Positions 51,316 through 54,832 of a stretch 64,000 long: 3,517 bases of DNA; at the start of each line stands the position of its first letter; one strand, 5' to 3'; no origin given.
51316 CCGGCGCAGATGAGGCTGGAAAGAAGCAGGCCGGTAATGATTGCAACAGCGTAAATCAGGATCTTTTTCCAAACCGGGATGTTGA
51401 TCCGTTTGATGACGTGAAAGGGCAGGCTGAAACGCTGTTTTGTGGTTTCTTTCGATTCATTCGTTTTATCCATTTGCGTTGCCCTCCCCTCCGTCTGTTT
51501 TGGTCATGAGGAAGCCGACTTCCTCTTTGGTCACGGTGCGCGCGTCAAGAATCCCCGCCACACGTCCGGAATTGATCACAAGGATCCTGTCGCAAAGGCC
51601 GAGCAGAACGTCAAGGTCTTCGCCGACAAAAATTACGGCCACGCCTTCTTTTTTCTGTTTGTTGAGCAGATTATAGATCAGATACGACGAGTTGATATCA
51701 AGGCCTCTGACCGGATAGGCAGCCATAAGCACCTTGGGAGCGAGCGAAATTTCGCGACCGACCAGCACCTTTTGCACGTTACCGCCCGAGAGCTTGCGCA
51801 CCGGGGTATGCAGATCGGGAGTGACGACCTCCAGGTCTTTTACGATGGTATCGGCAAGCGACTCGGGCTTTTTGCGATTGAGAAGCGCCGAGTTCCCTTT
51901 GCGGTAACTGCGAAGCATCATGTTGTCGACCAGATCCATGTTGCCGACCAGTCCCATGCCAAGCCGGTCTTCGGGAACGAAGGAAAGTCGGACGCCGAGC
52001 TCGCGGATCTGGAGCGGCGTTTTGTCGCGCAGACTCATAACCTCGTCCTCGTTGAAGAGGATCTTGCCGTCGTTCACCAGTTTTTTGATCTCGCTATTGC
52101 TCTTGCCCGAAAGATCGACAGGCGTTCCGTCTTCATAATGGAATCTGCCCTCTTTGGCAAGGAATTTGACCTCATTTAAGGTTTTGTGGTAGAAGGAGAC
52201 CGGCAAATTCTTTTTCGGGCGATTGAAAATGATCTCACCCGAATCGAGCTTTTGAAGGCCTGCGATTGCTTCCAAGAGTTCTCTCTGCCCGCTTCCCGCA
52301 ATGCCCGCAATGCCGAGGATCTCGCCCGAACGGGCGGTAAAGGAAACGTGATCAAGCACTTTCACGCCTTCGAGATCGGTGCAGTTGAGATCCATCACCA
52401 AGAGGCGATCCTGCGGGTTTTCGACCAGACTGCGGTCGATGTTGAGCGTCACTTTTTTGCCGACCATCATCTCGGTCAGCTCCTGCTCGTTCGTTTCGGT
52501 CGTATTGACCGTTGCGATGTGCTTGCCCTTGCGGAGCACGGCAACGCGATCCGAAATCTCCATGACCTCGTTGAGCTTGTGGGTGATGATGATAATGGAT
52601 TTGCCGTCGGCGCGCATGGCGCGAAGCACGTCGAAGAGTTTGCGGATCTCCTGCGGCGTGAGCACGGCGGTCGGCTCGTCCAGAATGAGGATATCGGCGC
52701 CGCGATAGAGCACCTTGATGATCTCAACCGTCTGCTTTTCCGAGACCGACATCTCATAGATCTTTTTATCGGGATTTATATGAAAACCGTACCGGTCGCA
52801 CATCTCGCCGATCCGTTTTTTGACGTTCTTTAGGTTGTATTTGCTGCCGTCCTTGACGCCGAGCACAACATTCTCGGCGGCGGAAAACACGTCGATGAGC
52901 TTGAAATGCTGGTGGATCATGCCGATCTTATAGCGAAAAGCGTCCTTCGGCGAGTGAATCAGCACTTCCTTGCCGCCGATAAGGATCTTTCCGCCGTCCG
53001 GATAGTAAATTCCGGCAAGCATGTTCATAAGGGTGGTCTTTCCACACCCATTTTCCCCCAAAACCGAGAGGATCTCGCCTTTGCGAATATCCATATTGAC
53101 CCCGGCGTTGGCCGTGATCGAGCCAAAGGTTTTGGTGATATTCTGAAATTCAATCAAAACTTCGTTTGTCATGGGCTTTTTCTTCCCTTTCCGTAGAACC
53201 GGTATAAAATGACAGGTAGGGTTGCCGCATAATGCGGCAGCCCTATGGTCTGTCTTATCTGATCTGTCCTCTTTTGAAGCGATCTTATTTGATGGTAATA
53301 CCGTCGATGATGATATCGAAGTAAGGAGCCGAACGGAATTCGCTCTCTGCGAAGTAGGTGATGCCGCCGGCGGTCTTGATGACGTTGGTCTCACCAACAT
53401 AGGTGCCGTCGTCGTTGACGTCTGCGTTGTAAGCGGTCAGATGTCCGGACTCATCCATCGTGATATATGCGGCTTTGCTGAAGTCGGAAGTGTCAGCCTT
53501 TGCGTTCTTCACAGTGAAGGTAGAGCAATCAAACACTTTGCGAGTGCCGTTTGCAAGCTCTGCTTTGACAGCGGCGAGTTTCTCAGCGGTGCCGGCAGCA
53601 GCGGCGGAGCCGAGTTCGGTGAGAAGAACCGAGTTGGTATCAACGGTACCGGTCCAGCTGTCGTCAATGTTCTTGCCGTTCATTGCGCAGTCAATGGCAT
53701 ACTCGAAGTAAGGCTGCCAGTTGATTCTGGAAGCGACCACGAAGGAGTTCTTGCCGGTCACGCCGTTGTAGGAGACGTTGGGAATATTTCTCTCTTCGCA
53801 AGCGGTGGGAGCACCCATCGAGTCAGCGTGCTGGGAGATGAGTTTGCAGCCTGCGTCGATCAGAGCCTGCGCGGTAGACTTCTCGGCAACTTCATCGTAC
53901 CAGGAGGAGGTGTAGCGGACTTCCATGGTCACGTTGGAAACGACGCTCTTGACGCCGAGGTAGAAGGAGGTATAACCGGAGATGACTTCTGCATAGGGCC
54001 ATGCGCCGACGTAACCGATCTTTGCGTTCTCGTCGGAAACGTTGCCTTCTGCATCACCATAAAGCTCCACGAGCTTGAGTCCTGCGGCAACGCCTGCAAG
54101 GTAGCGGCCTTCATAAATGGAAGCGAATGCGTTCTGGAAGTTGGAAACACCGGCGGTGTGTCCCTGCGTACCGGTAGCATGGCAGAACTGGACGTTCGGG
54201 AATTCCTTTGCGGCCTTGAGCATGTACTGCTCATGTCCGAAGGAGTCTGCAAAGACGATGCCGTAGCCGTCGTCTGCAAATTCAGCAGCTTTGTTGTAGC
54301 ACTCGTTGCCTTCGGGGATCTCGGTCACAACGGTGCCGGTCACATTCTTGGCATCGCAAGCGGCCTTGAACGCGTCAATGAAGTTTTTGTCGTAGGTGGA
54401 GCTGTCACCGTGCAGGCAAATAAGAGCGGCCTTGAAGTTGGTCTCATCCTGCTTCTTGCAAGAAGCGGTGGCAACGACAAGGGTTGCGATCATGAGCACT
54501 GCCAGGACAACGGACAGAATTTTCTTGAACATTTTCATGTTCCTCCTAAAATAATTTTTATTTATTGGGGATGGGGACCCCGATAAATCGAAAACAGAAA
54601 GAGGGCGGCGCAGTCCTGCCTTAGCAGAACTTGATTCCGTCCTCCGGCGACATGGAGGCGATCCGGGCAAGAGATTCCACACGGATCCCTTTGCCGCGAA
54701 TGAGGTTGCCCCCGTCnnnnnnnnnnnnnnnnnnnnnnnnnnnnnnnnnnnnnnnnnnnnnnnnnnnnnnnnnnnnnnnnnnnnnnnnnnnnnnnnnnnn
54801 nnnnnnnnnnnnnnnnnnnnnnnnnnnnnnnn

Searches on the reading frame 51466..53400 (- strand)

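Call 24: search_protein_families(library=pfam, proteins=[window:51466-53400:-], max_evalue=0.0001)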
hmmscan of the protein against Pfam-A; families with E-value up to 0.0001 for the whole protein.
window:51466-53400:- (644 aa): 2 families
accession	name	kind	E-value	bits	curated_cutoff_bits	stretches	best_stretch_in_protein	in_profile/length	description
PF00005.33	ABC_tran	-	5.5e-43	147.3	25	2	100-245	3-137/137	ABC transporter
PF13304.12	AAA_21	-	1.9e-05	25.3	27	0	215-276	236-300/304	AAA domain, putative AbiEii toxin, Type IV TA system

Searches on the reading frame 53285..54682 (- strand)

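Call 24: search_protein_families(library=pfam, proteins=[window:53285-54682:-], max_evalue=0.0001)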
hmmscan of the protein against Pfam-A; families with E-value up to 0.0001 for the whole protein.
window:53285-54682:- (465 aa): 1 family
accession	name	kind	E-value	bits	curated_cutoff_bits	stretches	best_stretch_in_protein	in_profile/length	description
PF02608.20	Bmp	-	3.9e-22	79.1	24.1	1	102-356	22-270/301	ABC transporter substrate-binding protein PnrA-like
